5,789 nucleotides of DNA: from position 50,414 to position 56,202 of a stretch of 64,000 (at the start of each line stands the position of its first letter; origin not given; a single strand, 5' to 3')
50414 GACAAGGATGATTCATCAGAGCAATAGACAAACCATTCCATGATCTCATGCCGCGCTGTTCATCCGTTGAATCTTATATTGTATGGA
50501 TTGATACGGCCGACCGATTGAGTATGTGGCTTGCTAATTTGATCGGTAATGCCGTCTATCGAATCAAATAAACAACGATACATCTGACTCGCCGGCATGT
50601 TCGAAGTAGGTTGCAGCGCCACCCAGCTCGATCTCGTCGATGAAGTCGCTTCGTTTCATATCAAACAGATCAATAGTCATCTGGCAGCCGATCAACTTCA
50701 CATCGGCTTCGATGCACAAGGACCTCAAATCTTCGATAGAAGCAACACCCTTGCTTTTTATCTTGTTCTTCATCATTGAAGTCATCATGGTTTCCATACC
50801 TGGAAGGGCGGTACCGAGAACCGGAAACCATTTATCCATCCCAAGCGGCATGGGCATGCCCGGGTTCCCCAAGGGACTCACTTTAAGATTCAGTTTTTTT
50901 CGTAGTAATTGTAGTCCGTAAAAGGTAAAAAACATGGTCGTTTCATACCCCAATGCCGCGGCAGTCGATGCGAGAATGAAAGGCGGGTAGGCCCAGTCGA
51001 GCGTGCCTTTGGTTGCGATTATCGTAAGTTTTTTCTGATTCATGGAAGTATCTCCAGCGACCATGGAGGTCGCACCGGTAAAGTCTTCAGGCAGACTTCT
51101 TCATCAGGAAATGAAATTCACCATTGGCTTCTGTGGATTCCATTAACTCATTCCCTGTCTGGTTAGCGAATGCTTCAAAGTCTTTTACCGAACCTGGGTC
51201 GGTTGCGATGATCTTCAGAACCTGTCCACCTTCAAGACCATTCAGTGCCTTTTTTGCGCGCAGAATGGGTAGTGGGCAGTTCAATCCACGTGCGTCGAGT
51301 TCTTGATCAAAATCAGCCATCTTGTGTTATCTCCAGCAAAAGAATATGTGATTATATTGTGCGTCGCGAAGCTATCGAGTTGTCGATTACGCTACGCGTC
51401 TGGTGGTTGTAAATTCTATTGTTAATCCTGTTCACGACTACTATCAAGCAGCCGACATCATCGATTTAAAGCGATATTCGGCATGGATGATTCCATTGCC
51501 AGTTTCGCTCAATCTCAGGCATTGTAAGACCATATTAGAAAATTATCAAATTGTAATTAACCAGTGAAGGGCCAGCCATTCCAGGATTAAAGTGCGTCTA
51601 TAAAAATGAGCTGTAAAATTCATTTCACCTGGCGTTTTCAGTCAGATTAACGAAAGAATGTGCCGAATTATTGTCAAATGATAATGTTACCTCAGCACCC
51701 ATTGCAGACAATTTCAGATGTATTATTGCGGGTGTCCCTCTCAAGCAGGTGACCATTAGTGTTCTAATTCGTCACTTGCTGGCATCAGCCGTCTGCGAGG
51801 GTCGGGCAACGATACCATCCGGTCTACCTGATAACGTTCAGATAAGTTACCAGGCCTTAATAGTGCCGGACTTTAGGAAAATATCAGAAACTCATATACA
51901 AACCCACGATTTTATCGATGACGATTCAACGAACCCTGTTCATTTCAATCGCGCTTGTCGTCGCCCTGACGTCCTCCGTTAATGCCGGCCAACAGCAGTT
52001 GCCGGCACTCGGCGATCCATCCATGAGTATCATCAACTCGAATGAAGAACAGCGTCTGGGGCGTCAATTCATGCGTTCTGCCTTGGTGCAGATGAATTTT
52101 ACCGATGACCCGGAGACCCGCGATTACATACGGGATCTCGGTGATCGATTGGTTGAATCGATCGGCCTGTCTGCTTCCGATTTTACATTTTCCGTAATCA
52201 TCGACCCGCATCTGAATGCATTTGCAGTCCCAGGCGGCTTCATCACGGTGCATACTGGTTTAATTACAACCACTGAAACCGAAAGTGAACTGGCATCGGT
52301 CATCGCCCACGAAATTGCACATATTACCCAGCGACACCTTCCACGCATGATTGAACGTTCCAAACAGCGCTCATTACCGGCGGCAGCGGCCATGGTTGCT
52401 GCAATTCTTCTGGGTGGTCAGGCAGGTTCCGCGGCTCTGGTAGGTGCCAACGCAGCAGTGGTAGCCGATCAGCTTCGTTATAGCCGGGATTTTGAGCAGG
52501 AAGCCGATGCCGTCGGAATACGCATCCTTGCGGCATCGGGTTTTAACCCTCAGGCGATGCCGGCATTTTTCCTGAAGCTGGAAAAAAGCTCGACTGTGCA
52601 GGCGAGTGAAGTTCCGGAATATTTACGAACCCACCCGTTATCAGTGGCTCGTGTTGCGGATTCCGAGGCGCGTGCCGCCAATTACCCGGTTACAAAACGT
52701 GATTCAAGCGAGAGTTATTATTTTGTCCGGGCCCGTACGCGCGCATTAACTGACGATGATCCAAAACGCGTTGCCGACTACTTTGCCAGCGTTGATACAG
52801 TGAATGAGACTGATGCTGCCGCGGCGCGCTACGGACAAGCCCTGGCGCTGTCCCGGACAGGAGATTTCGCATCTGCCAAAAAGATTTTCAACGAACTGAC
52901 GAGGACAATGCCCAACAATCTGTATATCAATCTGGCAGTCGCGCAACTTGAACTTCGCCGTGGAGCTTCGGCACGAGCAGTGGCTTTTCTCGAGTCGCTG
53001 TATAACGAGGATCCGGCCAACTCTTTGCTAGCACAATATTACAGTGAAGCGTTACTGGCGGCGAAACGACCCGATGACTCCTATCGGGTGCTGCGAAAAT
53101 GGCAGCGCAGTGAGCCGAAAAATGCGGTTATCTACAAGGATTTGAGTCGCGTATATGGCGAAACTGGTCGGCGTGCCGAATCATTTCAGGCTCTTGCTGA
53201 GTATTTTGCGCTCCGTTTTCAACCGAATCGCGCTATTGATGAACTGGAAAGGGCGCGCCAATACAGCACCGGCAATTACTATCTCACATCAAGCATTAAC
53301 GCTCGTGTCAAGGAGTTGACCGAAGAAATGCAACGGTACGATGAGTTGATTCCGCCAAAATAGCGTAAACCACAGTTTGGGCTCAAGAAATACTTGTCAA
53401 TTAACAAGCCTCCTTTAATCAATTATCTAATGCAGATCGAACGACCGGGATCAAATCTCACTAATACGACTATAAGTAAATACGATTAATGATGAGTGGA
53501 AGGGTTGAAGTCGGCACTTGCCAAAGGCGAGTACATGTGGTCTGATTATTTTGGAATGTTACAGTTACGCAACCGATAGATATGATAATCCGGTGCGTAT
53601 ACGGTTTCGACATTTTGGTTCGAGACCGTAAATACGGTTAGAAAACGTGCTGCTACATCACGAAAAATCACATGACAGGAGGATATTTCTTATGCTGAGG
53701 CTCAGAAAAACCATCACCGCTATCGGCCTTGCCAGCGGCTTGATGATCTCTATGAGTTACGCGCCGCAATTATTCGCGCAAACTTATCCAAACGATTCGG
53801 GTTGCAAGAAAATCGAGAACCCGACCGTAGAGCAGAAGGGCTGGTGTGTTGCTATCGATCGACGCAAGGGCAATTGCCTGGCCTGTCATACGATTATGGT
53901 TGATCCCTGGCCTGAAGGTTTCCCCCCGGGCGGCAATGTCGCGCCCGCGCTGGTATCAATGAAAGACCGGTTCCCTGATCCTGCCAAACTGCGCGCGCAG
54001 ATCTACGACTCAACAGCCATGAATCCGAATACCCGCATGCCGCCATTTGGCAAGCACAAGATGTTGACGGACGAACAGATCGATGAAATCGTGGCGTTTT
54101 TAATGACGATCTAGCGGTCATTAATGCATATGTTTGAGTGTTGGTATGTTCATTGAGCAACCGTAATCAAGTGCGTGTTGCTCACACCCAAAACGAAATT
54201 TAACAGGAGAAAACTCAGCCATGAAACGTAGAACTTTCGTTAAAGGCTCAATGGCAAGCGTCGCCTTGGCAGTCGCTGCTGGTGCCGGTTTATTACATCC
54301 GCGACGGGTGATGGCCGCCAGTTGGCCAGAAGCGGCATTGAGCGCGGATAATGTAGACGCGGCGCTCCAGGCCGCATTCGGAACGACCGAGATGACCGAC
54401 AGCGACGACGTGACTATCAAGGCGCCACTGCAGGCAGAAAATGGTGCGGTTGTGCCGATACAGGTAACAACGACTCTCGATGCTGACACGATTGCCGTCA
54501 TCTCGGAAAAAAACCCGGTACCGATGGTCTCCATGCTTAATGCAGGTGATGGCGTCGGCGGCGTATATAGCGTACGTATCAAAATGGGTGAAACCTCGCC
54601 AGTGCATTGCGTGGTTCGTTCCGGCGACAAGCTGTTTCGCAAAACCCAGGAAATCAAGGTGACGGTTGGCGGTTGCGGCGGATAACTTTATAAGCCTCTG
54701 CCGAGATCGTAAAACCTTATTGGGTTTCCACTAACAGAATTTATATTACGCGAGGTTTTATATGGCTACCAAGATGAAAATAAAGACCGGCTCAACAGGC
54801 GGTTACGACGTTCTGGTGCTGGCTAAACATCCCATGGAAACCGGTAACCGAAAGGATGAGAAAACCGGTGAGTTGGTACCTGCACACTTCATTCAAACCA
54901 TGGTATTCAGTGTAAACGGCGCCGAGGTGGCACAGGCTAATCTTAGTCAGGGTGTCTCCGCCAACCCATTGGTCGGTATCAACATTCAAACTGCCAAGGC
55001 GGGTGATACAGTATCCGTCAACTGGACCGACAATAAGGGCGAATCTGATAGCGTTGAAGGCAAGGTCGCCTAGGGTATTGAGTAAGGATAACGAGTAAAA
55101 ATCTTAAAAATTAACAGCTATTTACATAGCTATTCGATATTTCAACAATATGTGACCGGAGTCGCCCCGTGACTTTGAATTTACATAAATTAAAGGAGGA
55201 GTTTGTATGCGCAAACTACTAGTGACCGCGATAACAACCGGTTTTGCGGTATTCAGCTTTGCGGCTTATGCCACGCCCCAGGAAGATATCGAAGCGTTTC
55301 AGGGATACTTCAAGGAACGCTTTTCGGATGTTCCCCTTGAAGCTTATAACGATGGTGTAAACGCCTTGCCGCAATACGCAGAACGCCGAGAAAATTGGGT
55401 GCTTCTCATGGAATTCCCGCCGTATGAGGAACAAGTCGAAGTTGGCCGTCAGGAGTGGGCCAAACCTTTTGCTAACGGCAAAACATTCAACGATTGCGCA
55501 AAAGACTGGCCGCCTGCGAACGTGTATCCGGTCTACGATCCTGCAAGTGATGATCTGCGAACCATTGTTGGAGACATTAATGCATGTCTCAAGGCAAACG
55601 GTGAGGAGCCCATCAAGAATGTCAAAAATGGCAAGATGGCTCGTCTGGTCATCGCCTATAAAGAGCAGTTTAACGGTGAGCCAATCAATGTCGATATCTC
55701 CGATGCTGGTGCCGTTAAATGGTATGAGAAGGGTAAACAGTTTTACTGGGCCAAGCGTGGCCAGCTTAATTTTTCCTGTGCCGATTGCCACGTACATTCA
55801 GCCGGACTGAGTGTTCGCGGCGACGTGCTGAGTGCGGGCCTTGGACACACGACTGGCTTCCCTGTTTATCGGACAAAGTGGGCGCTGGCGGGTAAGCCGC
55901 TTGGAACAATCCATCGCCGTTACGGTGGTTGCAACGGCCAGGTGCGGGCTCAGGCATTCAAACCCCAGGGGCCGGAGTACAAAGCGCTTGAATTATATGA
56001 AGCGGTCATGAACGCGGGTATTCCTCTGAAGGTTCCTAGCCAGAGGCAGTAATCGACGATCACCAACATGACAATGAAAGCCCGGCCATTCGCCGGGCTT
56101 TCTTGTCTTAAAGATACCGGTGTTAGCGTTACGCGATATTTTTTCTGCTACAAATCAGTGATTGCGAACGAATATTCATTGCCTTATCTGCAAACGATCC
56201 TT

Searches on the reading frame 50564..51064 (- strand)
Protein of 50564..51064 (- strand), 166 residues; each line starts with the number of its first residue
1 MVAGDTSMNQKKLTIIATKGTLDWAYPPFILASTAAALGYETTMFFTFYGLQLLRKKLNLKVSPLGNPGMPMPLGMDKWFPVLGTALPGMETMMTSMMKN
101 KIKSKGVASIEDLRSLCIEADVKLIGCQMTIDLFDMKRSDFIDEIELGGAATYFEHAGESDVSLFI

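Call 51: search_protein_families(library=pfam, proteins=[window:50564-51064:-], max_evalue=0.001)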
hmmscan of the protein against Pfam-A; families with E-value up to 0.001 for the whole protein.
window:50564-51064:- (166 aa): 2 families
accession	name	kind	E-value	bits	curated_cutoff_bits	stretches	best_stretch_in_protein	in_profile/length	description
PF13686.11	DrsE_2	-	6.8e-55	185.7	25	1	10-165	2-156/156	DsrE/DsrF/DrsH-like family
PF02635.20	DsrE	-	0.00019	22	22.7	0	11-161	1-111/116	DsrE/DsrF-like family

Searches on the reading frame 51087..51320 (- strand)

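Call 51: search_protein_families(library=pfam, proteins=[window:51087-51320:-], max_evalue=0.001)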
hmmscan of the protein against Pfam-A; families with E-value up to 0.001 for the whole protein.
window:51087-51320:- (77 aa): 1 family
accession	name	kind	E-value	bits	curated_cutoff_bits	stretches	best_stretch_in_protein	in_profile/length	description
PF01206.22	TusA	-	6.1e-25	87.3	28.6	1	7-75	2-70/70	Sulfurtransferase TusA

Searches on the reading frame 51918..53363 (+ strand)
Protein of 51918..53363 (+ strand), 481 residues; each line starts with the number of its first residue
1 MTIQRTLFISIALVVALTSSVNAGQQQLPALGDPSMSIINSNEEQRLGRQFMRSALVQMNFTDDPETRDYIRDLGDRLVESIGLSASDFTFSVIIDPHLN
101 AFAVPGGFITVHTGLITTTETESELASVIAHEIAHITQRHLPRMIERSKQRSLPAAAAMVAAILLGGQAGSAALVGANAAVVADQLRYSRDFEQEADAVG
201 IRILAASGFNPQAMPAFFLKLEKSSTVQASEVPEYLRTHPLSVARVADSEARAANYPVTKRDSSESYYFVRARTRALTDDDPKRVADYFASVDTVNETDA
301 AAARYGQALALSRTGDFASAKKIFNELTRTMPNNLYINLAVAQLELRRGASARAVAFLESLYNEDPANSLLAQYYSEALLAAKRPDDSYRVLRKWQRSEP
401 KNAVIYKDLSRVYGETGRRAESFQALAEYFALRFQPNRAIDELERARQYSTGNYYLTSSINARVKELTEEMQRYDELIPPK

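Call 51: search_protein_families(library=pfam, proteins=[window:51918-53363:+], max_evalue=0.001)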
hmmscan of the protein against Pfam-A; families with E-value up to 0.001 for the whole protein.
window:51918-53363:+ (481 aa): 6 families
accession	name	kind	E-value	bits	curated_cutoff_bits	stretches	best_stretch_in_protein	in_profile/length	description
PF01435.24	Peptidase_M48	-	5.3e-35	121.4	20.3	1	67-250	3-183/186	Peptidase family M48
PF14559.12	TPR_19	-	1e-10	42.2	25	1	347-403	3-59/68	Tetratricopeptide repeat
PF13428.12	TPR_14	-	1.7e-07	31.6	23.5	0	373-411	5-43/44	Tetratricopeptide repeat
PF24575.1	TPR_Slam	-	0.00012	22.9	35.2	0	274-344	20-90/104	Surface lipoprotein assembly modifier, N-terminal TPR repeats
PF13432.12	TPR_16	-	0.00021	22.1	32.7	1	305-368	1-64/65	Tetratricopeptide repeat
PF13174.12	TPR_6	-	0.00041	21.2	26.3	0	303-330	2-29/33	Tetratricopeptide repeat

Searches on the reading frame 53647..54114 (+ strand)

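Call 3: search_protein_families(library=pfam, proteins=[window:53647-54114:+], max_evalue=1)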
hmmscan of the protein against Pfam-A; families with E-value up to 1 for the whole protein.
window:53647-54114:+ (155 aa): 3 families
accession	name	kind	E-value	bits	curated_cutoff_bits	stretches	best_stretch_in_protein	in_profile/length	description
PF13442.11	Cytochrome_CBB3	-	8.6e-08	32.8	27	1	76-152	13-68/68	Cytochrome C oxidase, cbb3-type, subunit III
PF00034.26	Cytochrom_C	-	1.3e-06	30.1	21.3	1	76-154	11-88/90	Cytochrome c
PF18509.6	MCR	-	0.012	15.6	30.4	1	71-85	13-28/30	Magnetochrome domain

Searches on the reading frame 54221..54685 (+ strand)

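Call 51: search_protein_families(library=pfam, proteins=[window:54221-54685:+], max_evalue=0.001)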
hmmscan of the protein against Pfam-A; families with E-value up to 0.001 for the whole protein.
window:54221-54685:+ (154 aa): 1 family
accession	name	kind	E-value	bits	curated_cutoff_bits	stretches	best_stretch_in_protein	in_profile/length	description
PF13501.12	SoxY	-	3.9e-26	91.9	28.4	1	50-152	2-112/112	Sulfur oxidation protein SoxY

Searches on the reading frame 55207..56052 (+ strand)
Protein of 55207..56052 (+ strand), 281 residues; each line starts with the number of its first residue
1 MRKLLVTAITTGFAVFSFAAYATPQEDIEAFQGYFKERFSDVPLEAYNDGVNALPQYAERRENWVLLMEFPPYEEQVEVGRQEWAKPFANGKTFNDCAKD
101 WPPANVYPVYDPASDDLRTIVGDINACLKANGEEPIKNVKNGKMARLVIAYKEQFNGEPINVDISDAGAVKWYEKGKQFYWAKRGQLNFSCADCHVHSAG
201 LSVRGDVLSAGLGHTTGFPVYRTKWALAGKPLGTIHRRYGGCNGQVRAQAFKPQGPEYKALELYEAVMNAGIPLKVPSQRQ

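Call 3: search_protein_families(library=pfam, proteins=[window:55207-56052:+], max_evalue=1)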
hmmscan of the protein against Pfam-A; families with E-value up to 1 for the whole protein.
window:55207-56052:+ (281 aa): 1 family
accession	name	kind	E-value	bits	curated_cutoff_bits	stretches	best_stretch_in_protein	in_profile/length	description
PF21342.2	SoxA-TsdA_cyt-c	-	6.5e-09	36.1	27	2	80-160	2-88/88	SoxA/TsdA, cytochrome c domain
